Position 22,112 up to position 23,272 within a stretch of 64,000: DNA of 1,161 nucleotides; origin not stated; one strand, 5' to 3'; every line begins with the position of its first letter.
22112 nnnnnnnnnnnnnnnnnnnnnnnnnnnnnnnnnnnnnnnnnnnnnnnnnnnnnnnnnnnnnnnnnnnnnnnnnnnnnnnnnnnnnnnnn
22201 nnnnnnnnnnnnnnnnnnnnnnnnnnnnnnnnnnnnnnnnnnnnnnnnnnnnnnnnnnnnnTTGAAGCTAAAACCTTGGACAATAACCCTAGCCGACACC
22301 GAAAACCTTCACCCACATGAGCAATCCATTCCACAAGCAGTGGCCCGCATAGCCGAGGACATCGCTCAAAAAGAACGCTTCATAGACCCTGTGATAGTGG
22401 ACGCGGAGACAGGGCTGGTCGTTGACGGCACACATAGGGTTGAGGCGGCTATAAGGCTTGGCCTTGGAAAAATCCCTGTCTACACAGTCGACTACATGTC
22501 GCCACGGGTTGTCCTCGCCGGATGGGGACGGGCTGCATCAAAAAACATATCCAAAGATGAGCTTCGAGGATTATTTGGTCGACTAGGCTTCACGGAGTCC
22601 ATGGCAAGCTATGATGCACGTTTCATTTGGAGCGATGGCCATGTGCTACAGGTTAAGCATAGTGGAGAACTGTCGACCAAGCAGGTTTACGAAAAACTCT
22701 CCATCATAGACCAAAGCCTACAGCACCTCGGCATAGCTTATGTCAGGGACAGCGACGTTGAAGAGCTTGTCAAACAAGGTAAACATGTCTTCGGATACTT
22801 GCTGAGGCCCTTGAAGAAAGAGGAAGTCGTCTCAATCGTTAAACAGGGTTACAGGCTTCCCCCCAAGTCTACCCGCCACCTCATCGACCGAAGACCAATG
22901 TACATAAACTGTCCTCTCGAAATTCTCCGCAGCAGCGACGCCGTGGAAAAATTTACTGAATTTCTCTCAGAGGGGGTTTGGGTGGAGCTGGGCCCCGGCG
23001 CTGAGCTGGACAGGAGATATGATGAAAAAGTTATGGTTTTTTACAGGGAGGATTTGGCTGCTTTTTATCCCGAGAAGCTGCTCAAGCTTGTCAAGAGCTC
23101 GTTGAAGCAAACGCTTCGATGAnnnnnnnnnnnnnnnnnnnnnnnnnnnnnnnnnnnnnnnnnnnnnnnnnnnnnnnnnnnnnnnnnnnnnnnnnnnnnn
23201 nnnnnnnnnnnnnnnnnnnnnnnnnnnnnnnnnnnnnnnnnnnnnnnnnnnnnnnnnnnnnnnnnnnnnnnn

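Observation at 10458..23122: Divergent catabolic-looking cluster with duplicated OCD/mu-crystallin genes and orphan enzyme subunits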

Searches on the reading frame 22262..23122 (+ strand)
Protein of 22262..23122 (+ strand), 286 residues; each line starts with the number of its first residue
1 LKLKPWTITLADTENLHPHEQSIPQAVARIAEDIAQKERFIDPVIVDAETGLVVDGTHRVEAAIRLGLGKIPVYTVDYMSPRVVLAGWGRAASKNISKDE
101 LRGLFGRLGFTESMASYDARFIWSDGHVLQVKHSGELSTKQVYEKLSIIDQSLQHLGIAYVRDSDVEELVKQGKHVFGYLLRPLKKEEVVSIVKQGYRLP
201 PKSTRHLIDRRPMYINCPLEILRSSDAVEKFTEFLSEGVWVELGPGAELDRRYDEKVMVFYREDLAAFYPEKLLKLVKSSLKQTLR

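Call 4: search_protein_families(library=pfam, proteins=[window:22262-23122:+])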
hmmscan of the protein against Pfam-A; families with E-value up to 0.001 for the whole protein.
window:22262-23122:+ (286 aa): 0 families

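Call 6: search_protein_families(library=ncbifam, proteins=[window:22262-23122:+], max_evalue=0.01)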
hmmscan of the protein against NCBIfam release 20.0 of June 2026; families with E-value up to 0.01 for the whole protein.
window:22262-23122:+ (286 aa): 2 families
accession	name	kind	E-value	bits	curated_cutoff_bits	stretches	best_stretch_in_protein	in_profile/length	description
NF053625.1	SerKinSerKArch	equivalog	1.6e-18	66.7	380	1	8-222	16-243/244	ADP-dependent L-serine kinase SerK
NF033589.0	staphy_B_SbnI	equivalog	6.4e-10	38.8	350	1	8-235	8-235/254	bifunctional transcriptional regulator/O-phospho-L-serine synthase SbnI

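Call 9: find_homologous_proteins(query=window:22262-23119:+, max_evalue=0.001)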
Query window:22262-23119:+ (286 aa): 25 proteins with E <= 0.001 among 1604 candidates.
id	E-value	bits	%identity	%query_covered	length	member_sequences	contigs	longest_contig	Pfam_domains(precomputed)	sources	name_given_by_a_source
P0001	1.1e-184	630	99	100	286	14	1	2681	-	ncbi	ncbi:MAG: ParB N-terminal domain-containing protein [Candidatus Caldarchaeum sp.]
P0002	5.2e-167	572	88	100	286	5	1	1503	-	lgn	-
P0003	1.3e-146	506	78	100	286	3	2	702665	-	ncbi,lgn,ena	ncbi:MAG: ParB N-terminal domain-containing protein [Candidatus Caldarchaeum sp.]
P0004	2.8e-93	331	56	98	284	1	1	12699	-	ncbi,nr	ncbi:MAG: ParB N-terminal domain-containing protein [Candidatus Caldarchaeum sp.]|nr:ParB N-terminal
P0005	2.9e-91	324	54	98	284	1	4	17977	-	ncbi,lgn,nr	ncbi:MAG: ParB N-terminal domain-containing protein [Candidatus Caldarchaeum sp.]|nr:ParB N-terminal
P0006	1.1e-89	319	53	98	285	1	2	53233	-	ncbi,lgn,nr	ncbi:MAG: ParB N-terminal domain-containing protein [Candidatus Caldarchaeum sp.]|nr:ParB N-terminal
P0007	2.9e-86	308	50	100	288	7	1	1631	-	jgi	-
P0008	1.6e-81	292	53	89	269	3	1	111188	-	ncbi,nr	ncbi:MAG: ParB N-terminal domain-containing protein [Candidatus Caldarchaeum sp.]|nr:ParB N-terminal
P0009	7.3e-81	290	50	98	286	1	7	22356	-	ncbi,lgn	ncbi:MAG: ParB N-terminal domain-containing protein [Candidatus Caldarchaeum sp.]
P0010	3.6e-80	288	50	98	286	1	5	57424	-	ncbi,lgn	ncbi:MAG: ParB N-terminal domain-containing protein [Candidatus Caldarchaeum sp.]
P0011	6.4e-78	280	49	95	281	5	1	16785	-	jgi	-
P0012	3.5e-77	278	47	96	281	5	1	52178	-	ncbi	-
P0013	5.9e-77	277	45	98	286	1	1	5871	-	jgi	-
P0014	6.3e-77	277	49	96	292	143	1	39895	-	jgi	jgi:hypothetical protein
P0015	8.5e-77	277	52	86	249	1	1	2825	-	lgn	-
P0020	2.7e-69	252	45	98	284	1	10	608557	-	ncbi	ncbi:MAG: ParB N-terminal domain-containing protein [Candidatus Caldarchaeum sp.]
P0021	4.5e-24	104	34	88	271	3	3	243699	-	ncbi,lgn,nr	ncbi:MAG: hypothetical protein NZ954_05065 [Thermofilaceae archaeon]|nr:hypothetical protein [Thermo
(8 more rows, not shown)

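Call 10: find_encoding_contigs(protein=P0020, flank=10000, max_places=1)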
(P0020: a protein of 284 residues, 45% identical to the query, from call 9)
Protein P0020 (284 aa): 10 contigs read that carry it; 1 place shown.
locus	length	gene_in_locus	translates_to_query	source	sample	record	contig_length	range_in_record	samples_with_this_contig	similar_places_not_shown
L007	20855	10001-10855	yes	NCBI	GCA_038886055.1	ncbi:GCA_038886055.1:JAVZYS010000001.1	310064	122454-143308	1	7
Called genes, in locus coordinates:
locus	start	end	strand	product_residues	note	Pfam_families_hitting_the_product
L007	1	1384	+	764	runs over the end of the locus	PF00082:Peptidase_S8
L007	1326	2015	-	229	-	PF00156:Pribosyltran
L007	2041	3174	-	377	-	PF07690:MFS_1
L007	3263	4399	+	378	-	PF02771:Acyl-CoA_dh_N, PF02770:Acyl-CoA_dh_M, PF00441:Acyl-CoA_dh_1, PF08028:Acyl-CoA_dh_2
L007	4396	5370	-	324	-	PF02423:OCD_Mu_crystall, PF01488:Shikimate_DH (weak)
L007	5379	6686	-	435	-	PF00501:AMP-binding, PF14535:AMP-binding_C_2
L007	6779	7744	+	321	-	PF01557:FAA_hydrolase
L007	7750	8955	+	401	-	PF00682:HMGL-like, PF22617:HCS_D2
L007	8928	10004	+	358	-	PF00676:E1_dh, PF02775:TPP_enzyme_C (faint), PF13292:DXP_synthase_N (faint)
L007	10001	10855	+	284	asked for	-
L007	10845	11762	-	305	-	PF00389:2-Hacid_dh, PF02826:2-Hacid_dh_C, PF00670:AdoHcyase_NAD, PF03446:NAD_binding_2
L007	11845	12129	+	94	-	PF01283:Ribosomal_S26e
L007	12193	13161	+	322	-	PF01435:Peptidase_M48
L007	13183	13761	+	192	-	PF25213:HVO_A0261_N, PF01022:HTH_5 (faint), PF12840:HTH_20 (faint), PF13463:HTH_27 (faint), PF14947:HTH_45 (faint), PF01638:HxlR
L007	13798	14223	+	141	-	PF01597:GCV_H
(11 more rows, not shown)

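Call 11: find_encoding_contigs(protein=P0008, flank=10000, max_places=1)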
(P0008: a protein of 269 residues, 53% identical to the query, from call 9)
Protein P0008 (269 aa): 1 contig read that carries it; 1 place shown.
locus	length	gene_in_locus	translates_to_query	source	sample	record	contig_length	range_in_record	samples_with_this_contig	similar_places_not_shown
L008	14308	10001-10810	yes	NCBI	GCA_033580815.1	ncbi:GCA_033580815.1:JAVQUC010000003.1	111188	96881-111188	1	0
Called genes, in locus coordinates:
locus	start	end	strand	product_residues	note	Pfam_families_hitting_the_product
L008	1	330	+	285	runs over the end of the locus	PF00892:EamA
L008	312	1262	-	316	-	PF02423:OCD_Mu_crystall, PF01488:Shikimate_DH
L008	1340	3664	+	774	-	PF00082:Peptidase_S8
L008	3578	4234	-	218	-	PF00156:Pribosyltran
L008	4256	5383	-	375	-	PF07690:MFS_1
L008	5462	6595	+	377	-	PF02771:Acyl-CoA_dh_N, PF02770:Acyl-CoA_dh_M, PF00441:Acyl-CoA_dh_1, PF08028:Acyl-CoA_dh_2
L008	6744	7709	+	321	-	PF01557:FAA_hydrolase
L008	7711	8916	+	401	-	PF00682:HMGL-like, PF22617:HCS_D2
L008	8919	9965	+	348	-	PF00676:E1_dh, PF13292:DXP_synthase_N (weak)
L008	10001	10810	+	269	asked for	-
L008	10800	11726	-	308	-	PF00389:2-Hacid_dh, PF02826:2-Hacid_dh_C, PF00670:AdoHcyase_NAD (weak), PF03446:NAD_binding_2 (weak)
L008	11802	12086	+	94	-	PF01283:Ribosomal_S26e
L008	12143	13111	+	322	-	PF01435:Peptidase_M48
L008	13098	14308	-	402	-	PF00587:tRNA-synt_2b, PF03129:HGTP_anticodon, PF09180:ProRS-C_1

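Call 12: find_encoding_contigs(protein=P0021, flank=10000, max_places=1)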
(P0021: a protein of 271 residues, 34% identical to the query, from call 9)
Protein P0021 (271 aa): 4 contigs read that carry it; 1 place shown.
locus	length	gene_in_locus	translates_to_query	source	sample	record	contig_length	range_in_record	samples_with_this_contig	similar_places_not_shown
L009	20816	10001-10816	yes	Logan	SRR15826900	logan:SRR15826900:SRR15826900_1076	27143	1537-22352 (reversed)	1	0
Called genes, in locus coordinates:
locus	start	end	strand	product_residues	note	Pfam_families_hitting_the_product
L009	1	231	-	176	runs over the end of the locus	PF00252:Ribosomal_L16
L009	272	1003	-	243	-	PF00588:SpoU_methylase, PF09936:Methyltrn_RNA_4 (faint)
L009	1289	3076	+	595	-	PF00009:GTP_EFTU, PF01926:MMR_HSR1, PF08477:Roc (faint), PF03144:GTP_EFTU_D2, PF11987:IF-2, PF14578:GTP_EFTU_D4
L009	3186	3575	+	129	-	PF01092:Ribosomal_S6e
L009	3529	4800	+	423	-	PF00009:GTP_EFTU, PF03144:GTP_EFTU_D2 (weak), PF09173:eIF2_C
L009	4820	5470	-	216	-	PF04893:Yip1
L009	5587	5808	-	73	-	PF01037:AsnC_trans_reg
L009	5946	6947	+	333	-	PF03215:Rad17 (faint), PF05496:RuvB_N (weak), PF13401:AAA_22 (faint), PF00004:AAA, PF13177:DNA_pol3_delta2, PF21960:RCF1-5-like_lid, PF08542:Rep_fac_C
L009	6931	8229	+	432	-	PF03215:Rad17 (weak), PF05673:DUF815 (weak), PF13191:AAA_16 (weak), PF00004:AAA, PF07728:AAA_5 (weak), PF13401:AAA_22 (faint), PF21960:RCF1-5-like_lid, PF25361:AAA_lid_RFC1 (weak)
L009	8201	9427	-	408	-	PF13401:AAA_22, PF22703:Cdc6_lid, PF09079:WHD_Cdc6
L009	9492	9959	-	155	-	-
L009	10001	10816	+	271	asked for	-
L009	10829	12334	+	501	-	-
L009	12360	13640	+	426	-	PF01676:Metalloenzyme, PF10143:PhosphMutase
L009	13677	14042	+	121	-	-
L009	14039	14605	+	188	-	-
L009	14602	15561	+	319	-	PF08423:Rad51, PF13481:AAA_25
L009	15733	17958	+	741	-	PF00664:ABC_membrane, PF00005:ABC_tran, PF02463:SMC_N (faint), PF13304:AAA_21 (faint)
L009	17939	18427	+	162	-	PF08909:DUF1854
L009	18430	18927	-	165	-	PF09183:DUF1947 (weak), PF01472:PUA, PF26292:PUA_elF2D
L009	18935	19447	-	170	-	PF02778:tRNA_int_endo_N, PF01974:tRNA_int_endo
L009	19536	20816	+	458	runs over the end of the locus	PF02517:Rce1-like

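Call 15: find_related_loci(query=A1, collection=genome_contigs, flank=10000)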
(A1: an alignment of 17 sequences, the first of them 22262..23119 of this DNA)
Query A1 (286 aa) in genome_contigs; peptide patterns used: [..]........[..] (x = any residue, [..] = any of these).
209 stretches matched a pattern; 195 encode a relative of the query (tblastn E <= 1e-3); the best 80 are kept; 80 distinct loci.
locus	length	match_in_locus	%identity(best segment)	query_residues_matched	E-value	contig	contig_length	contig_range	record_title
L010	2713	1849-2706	88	1-286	0e+0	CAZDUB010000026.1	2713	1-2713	MAG TPA_asm: uncultured Elusimicrobia sp. isolate binchicken_co71_67 genome assembly, contig: NODE_16010_length_2713_cov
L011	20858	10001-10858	78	1-286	2e-152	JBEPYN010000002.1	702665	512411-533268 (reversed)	MAG: Nitrososphaerota archaeon isolate 03V1_S199.concoct.093 NODE_6_length_702665_cov_7.549577, whole genome shotgun seq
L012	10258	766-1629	54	1-286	2e-96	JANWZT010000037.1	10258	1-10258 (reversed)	MAG: Candidatus Caldarchaeum sp. isolate SKYG24 NODE_37_length_10258_cov_2.576957, whole genome shotgun sequence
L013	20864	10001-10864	50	1-286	5e-92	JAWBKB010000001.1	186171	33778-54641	MAG: Candidatus Caldarchaeum sp. isolate GXS_201803_bins_40 GXS_201803_bins_40_scaffold_1, whole genome shotgun sequence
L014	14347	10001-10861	51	1-286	1e-87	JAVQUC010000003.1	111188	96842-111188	MAG: Candidatus Caldarchaeum sp. isolate SKYBB_hs_bin7 NODE_304_length_111188_cov_329.741859, whole genome shotgun seque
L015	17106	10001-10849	50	1-279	2e-87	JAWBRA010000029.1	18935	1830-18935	MAG: Candidatus Caldarchaeum sp. isolate JZ-1_201705_bins_59 JZ-1_201705_bins_59_scaffold_29, whole genome shotgun seque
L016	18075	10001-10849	49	1-279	2e-81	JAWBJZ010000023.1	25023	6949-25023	MAG: Candidatus Caldarchaeum sp. isolate GXS_201709_bins_78 GXS_201709_bins_78_scaffold_23, whole genome shotgun sequenc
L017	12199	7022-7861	50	1-279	1e-80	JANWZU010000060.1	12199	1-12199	MAG: Candidatus Caldarchaeum sp. isolate SKYG59 k141_125179, whole genome shotgun sequence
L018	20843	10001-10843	45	1-279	3e-75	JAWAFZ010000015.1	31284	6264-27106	MAG: Candidatus Caldarchaeum sp. isolate QQ_201912_bins_79 QQ_201912_bins_79_scaffold_15, whole genome shotgun sequence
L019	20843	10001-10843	44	1-279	2e-72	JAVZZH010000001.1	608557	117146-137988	MAG: Candidatus Caldarchaeum sp. isolate JZ-3_201907_bins_57 JZ-3_201907_bins_57_scaffold_1, whole genome shotgun sequen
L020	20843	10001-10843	44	1-279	1e-74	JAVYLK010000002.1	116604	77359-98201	MAG: Candidatus Caldarchaeum sp. isolate BF3_201808_bins_33 BF3_201808_bins_33_scaffold_2, whole genome shotgun sequence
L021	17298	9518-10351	34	7-275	3e-45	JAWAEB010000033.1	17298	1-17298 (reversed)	MAG: Nitrososphaerota archaeon isolate QQ_201901_bins_112 QQ_201901_bins_112_scaffold_33, whole genome shotgun sequence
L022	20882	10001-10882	32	6-277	7e-42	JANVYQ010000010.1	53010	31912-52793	MAG: Candidatus Pelearchaeum maunauluense isolate 146_bin.21 NODE_345_length_53010_cov_5.276066, whole genome shotgun se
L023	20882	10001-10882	32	7-285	4e-40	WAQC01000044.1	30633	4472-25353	MAG: Candidatus Pelearchaeum sp. isolate S146_89_esom k151_248227, whole genome shotgun sequence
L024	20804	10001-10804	33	8-260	4e-38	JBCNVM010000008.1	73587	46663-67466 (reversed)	MAG: Candidatus Caldarchaeales archaeon isolate DT_Bin_10 contig8, whole genome shotgun sequence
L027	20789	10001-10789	34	7-260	2e-31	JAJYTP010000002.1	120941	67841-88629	MAG: archaeon isolate DX2.bin21 NODE_127_length_120941_cov_2.678895, whole genome shotgun sequence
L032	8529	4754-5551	32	5-260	8e-28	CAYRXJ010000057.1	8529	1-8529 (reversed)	MAG TPA_asm: uncultured Candidatus Bathyarchaeia archaeon isolate SRP273308_co1_258 genome assembly, contig: NODE_12630_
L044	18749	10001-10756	31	14-261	1e-24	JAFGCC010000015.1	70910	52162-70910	MAG: Candidatus Micrarchaeota archaeon isolate Zod_Metabat.1079 k87_10183030, whole genome shotgun sequence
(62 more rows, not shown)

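Call 18: search_solved_structures(query=window:22262-23119:+, max_evalue=1, show_alignments=2)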
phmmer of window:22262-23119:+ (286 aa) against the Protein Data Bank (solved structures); distinct sequences matched with E-value up to 1: 9.
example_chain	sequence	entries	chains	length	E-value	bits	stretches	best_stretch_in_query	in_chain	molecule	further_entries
5x0b_A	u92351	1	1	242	1.7e-09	41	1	12-221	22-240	Free serine kinase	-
1vk1_A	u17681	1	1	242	1.8e-09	40.9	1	11-221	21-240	Conserved hypothetical protein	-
5x0j_A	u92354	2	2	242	4.4e-09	39.6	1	12-221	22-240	Free serine kinase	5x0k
5x0e_A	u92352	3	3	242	1.2e-08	38.2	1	12-221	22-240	Free serine kinase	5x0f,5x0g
5uje_A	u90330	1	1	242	4e-05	26.6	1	13-232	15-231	SbnI protein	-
5ujd_A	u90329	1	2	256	7.1e-05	25.8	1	7-77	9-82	Siderophore biosynthesis protein SbnI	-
6nr6_A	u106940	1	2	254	7.4e-05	25.8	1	7-77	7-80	Bifunctional transcriptional regulator/O-phospho-L-serine synthase SbnI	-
3uwc_A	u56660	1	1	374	0.55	13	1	40-140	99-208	Nucleotide-sugar aminotransferase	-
2fc3_A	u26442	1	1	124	0.79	12.5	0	30-85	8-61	50S ribosomal protein L7Ae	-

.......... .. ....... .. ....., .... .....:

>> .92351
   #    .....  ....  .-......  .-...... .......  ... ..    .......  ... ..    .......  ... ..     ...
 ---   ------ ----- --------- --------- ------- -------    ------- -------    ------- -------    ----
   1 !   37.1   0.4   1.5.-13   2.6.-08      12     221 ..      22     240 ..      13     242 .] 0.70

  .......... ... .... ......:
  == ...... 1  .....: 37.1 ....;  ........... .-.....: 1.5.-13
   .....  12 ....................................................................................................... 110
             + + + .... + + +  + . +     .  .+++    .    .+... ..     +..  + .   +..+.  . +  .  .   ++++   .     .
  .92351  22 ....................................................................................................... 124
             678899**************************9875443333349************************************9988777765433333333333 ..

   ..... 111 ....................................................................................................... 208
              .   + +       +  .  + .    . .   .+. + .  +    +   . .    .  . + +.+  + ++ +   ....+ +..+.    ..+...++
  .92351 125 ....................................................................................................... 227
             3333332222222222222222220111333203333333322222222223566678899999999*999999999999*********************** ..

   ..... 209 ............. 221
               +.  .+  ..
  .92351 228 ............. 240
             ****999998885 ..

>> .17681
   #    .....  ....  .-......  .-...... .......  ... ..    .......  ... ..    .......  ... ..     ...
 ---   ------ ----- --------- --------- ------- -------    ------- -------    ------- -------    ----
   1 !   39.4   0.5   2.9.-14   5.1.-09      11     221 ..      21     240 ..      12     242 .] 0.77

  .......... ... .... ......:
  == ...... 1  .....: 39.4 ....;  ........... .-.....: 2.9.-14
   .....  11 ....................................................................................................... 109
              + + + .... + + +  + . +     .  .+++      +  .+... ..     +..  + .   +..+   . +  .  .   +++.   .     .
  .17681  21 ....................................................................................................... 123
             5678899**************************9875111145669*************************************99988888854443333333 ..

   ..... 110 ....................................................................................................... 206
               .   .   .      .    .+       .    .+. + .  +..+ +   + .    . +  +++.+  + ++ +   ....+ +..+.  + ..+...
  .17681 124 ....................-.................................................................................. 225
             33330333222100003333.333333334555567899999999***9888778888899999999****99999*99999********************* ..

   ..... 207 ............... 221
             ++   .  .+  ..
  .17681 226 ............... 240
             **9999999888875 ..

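Call 41: search_protein_families(library=pfam, proteins=[L022:8314-9498:+, L044:10783-11844:+, L009:10829-12334:+, L032:5550-5864:+, L027:11876-12802:+])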
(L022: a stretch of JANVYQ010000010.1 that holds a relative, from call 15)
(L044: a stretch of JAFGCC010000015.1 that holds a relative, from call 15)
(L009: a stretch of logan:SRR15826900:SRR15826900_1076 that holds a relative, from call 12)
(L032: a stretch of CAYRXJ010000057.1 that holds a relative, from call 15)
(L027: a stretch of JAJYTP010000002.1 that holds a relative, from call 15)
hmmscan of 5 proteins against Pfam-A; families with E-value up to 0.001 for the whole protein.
L022:8314-9498:+ (394 aa): 4 families
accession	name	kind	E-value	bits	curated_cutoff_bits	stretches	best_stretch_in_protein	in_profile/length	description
PF00266.25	Aminotran_5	-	7.2e-26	91.5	21.5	1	26-332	15-335/371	Aminotransferase class-V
PF01053.26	Cys_Met_Meta_PP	-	0.00012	21.2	27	1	64-199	70-198/381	Cys/Met metabolism PLP-dependent enzyme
PF00155.27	Aminotran_1_2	-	0.0002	21.1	19.7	1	39-175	44-187/361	Aminotransferase class I and II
PF01212.27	Beta_elim_lyase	-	0.00037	20.3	27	1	24-225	12-224/288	Beta-eliminating lyase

L044:10783-11844:+ (353 aa): 1 family
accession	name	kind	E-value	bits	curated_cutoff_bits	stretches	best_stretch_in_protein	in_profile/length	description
PF00266.25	Aminotran_5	-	2.6e-20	73.2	21.5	1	22-317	31-336/371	Aminotransferase class-V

L009:10829-12334:+ (501 aa): 1 family
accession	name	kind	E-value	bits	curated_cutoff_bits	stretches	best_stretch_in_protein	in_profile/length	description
PF03477.21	ATP-cone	-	0.00045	21.1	25.8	0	202-271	2-76/88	ATP cone domain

L032:5550-5864:+ (104 aa): 2 families
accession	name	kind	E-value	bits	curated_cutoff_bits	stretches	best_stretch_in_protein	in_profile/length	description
PF02597.26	ThiS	-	1.1e-06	29.5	22.5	1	13-104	1-76/76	ThiS family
PF09138.17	Urm1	-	1.6e-06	28.8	21.8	1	25-104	19-96/96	Urm1 (Ubiquitin related modifier)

L027:11876-12802:+ (309 aa): 2 families
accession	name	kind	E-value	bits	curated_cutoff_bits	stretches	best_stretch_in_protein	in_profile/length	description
PF02423.21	OCD_Mu_crystall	-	7.5e-96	321.2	24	1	5-308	6-304/314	Ornithine cyclodeaminase/mu-crystallin family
PF01488.26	Shikimate_DH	-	0.00013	22.5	24.3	1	119-218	3-100/138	Shikimate / quinate 5-dehydrogenase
